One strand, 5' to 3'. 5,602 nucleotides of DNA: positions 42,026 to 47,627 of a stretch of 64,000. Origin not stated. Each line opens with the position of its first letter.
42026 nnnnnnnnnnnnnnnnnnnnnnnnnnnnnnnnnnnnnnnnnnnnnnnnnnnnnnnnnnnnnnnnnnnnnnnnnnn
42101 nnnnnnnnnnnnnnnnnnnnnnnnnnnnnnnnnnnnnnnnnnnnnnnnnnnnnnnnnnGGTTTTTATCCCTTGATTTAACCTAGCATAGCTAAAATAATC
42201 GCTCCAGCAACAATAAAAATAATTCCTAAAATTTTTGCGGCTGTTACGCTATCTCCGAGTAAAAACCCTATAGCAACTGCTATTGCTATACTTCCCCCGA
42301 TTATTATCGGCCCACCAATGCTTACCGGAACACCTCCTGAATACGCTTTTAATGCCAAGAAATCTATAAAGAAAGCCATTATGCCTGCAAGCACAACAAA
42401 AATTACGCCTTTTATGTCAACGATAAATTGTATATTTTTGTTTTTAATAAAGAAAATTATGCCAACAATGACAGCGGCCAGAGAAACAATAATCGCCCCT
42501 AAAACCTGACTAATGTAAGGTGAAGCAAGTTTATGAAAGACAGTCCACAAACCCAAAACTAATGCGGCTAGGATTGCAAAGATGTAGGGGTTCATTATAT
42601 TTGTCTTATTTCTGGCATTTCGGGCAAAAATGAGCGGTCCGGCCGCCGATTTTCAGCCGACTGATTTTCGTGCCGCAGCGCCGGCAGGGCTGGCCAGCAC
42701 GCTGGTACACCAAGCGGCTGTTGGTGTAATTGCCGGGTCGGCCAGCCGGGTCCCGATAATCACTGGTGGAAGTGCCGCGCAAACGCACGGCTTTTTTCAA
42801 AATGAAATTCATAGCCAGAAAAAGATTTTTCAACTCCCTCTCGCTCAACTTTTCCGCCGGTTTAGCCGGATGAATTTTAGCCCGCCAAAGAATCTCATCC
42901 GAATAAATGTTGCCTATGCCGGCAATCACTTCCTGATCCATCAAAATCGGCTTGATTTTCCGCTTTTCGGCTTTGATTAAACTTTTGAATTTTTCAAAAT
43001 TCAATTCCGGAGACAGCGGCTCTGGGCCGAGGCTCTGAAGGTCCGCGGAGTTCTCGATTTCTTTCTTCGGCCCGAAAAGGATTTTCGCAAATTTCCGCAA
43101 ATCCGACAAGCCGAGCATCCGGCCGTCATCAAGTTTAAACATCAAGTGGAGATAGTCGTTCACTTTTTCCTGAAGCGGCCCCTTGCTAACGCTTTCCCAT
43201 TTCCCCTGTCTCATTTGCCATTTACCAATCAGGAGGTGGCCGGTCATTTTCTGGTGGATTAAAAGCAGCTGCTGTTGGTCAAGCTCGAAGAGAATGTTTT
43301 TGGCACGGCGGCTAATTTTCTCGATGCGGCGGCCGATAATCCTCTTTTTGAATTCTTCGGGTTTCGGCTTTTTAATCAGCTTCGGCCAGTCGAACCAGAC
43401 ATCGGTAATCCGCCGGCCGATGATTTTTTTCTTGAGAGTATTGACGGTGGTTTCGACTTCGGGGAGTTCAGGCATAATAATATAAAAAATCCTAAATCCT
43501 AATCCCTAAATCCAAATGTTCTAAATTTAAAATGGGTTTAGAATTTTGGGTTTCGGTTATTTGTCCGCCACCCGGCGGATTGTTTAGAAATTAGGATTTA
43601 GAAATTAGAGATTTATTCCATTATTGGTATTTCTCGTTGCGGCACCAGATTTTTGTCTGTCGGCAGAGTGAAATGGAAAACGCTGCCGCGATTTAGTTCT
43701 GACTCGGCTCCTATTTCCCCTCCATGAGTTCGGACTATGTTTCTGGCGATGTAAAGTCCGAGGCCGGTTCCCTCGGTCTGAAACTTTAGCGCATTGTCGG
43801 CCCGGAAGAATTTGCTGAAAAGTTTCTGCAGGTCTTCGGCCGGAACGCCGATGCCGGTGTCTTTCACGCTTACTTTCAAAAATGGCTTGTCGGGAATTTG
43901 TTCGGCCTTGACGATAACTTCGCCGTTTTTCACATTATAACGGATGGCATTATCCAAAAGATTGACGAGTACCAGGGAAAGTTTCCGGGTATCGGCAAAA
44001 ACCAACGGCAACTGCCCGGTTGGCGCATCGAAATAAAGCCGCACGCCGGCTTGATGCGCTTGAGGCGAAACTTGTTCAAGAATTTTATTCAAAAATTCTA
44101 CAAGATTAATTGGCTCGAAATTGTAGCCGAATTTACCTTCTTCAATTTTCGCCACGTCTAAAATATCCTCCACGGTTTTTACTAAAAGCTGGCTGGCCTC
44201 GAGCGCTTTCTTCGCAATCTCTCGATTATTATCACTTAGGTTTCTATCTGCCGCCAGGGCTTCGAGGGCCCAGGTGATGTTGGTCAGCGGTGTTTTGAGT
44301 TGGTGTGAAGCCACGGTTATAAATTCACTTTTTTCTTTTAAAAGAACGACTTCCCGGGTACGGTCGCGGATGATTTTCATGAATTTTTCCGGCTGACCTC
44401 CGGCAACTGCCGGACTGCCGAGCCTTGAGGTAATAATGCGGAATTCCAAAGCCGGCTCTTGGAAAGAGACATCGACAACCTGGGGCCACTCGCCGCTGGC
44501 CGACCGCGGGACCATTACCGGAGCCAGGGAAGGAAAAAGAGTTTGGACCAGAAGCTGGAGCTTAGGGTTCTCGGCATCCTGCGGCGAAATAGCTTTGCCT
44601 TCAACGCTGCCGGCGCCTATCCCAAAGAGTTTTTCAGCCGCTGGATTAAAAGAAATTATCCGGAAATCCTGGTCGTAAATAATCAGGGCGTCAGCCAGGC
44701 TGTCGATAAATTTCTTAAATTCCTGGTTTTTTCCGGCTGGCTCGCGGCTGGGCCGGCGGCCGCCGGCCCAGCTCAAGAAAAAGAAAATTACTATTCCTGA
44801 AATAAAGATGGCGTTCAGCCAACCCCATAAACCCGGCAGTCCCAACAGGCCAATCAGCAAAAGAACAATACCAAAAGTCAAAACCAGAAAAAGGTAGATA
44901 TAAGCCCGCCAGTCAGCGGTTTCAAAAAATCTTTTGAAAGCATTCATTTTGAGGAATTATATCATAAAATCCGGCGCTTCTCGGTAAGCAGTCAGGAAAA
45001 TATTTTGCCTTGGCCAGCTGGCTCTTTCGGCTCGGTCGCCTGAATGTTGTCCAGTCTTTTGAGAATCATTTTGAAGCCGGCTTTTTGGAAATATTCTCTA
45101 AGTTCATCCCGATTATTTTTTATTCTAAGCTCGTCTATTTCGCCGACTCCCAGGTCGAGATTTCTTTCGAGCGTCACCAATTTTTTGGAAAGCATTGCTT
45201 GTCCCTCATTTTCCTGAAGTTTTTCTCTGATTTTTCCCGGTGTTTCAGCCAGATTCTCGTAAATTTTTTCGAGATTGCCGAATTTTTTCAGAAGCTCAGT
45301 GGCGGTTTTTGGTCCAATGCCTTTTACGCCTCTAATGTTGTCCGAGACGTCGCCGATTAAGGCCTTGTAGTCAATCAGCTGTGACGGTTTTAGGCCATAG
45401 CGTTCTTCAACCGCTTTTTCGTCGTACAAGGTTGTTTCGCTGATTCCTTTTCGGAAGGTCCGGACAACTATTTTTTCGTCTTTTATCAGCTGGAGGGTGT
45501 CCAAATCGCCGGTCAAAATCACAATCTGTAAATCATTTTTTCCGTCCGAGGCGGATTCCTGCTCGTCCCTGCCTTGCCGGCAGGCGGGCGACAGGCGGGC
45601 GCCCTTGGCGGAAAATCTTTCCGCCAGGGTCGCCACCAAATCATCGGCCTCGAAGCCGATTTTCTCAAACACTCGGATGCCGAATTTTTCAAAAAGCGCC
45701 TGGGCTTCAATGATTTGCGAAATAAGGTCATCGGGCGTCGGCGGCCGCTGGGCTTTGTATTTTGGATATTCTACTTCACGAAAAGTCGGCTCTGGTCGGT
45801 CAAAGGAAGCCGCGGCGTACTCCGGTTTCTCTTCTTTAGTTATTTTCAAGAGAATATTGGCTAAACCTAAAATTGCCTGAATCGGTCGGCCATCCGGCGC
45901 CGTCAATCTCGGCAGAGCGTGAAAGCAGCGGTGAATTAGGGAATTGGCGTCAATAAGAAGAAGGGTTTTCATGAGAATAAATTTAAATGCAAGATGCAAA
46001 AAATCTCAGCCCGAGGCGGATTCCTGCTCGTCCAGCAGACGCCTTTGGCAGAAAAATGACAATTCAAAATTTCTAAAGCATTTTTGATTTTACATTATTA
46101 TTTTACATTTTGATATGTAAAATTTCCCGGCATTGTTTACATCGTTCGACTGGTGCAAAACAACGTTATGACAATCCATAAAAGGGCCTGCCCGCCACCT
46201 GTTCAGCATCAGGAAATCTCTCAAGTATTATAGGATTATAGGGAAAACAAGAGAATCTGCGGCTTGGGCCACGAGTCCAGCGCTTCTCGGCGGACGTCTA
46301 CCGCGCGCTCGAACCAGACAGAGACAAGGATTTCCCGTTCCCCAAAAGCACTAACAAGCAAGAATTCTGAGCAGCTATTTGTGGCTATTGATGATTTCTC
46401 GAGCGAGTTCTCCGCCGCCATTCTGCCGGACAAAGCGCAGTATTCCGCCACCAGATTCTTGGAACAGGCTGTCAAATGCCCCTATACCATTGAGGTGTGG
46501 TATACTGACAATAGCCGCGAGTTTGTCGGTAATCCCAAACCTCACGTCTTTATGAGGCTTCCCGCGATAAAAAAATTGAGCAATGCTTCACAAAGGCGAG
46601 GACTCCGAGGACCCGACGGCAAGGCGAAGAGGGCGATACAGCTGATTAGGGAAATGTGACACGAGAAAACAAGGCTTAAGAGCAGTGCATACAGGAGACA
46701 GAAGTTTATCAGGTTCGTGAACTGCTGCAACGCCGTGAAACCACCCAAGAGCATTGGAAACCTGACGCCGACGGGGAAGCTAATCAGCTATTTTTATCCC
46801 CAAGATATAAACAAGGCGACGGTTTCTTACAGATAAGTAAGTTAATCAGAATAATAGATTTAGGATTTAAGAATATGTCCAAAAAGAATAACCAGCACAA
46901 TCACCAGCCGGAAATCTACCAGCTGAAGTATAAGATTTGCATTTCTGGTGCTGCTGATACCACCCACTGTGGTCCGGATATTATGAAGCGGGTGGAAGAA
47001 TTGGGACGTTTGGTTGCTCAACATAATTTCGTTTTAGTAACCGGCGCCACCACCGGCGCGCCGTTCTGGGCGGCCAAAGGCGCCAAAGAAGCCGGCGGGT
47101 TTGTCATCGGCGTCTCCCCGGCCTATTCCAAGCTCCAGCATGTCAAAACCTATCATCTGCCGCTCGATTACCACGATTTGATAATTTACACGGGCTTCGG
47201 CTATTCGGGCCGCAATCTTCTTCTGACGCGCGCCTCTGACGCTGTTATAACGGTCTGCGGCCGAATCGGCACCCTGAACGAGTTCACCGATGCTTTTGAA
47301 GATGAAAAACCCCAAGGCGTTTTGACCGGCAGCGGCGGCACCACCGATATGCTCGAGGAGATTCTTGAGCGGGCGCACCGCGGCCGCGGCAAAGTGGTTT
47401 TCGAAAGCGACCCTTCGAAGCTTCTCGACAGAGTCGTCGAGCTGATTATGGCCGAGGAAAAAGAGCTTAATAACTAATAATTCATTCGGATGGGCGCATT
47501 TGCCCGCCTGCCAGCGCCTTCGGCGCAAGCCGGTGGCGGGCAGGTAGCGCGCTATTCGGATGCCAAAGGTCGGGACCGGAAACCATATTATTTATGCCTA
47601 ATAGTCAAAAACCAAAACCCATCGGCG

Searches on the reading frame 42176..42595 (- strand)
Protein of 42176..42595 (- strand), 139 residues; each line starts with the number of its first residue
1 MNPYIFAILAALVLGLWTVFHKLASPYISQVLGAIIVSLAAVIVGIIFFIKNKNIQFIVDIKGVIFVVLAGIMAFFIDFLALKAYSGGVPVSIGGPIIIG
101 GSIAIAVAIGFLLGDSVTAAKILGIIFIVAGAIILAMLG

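Call 63: search_protein_families(library=pfam, proteins=[window:42176-42595:-], max_evalue=0.00001)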
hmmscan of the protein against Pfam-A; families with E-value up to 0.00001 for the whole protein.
window:42176-42595:- (139 aa): 1 family
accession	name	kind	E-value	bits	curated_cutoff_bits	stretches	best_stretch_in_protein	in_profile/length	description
PF00892.27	EamA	-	4.3e-06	27.5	28.2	1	4-136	4-134/135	EamA-like transporter family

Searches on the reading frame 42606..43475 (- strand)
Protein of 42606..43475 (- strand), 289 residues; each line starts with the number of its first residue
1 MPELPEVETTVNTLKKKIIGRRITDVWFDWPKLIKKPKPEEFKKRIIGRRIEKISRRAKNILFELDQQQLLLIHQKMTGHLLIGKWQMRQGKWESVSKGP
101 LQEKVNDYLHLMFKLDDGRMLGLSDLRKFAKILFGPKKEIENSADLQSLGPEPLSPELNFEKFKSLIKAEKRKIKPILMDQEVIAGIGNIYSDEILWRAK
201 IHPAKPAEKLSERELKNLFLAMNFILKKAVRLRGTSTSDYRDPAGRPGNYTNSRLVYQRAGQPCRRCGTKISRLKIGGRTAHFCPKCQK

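Call 63: search_protein_families(library=pfam, proteins=[window:42606-43475:-], max_evalue=0.00001)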
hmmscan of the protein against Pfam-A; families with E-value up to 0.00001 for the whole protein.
window:42606-43475:- (289 aa): 4 families
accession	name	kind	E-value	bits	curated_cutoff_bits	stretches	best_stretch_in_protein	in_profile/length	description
PF06831.19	H2TH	-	9.4e-31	106.1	34.7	1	149-239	1-91/93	Formamidopyrimidine-DNA glycosylase H2TH domain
PF01149.29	Fapy_DNA_glyco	-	3.1e-30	105.7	25.5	1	1-131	1-116/117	Formamidopyrimidine-DNA glycosylase N-terminal domain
PF06827.20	zf-FPG_IleRS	-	1.7e-10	41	21.3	1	261-289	1-29/30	Zinc finger found in FPG and IleRS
PF05833.16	NFACT_N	-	3.8e-07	29.7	31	0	159-233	175-247/456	NFACT N-terminal and middle domains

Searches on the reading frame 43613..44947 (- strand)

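Call 63: search_protein_families(library=pfam, proteins=[window:43613-44947:-], max_evalue=0.00001)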
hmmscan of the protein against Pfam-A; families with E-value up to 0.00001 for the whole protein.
window:43613-44947:- (444 aa): 3 families
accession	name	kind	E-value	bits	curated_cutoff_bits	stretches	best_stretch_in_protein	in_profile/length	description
PF02518.31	HATPase_c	-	1.7e-27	96.5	26.4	1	319-431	2-110/111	Histidine kinase-, DNA gyrase B-, and HSP90-like ATPase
PF00512.31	HisKA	-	1.5e-14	54.2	26.9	1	206-271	2-66/66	His Kinase A (phospho-acceptor) domain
PF13188.13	PAS_8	-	1.4e-06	28.4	21.8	1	77-119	3-42/65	PAS domain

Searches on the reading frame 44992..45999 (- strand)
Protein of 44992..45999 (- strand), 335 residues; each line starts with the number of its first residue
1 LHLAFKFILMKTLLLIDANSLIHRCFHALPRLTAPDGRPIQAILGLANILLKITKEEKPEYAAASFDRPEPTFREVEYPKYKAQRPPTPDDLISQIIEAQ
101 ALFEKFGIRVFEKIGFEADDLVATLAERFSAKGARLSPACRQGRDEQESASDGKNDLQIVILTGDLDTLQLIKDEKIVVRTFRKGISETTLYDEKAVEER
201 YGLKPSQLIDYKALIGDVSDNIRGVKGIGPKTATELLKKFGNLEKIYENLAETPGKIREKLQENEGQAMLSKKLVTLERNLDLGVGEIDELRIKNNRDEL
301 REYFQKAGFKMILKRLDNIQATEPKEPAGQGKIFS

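Call 63: search_protein_families(library=pfam, proteins=[window:44992-45999:-], max_evalue=0.00001)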
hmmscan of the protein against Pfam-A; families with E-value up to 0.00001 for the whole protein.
window:44992-45999:- (335 aa): 2 families
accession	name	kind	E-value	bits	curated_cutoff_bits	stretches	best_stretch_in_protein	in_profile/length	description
PF02739.22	5_3_exonuc_N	-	1.5e-46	158.5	34.3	1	12-133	1-122/164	5'-3' exonuclease, N-terminal resolvase-like domain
PF01367.25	5_3_exonuc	-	4.2e-31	107.7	40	1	204-296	2-94/97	5'-3' exonuclease, C-terminal SAM fold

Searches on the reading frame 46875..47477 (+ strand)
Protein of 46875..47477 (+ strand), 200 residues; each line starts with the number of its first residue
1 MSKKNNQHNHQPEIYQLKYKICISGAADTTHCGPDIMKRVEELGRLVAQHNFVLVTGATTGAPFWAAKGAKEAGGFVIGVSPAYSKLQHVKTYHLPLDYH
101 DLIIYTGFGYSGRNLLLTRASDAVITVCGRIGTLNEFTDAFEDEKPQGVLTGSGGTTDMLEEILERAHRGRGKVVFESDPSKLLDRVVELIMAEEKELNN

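Call 64: search_protein_families(library=pfam, proteins=[window:46875-47477:+], max_evalue=0.00001)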
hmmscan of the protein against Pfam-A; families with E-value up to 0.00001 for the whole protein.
window:46875-47477:+ (200 aa): 1 family
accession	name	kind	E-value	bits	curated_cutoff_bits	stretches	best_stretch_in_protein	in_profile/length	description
PF18306.6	LDcluster4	-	1.7e-34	119.1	26.3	1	18-182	1-149/151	SLOG cluster4 family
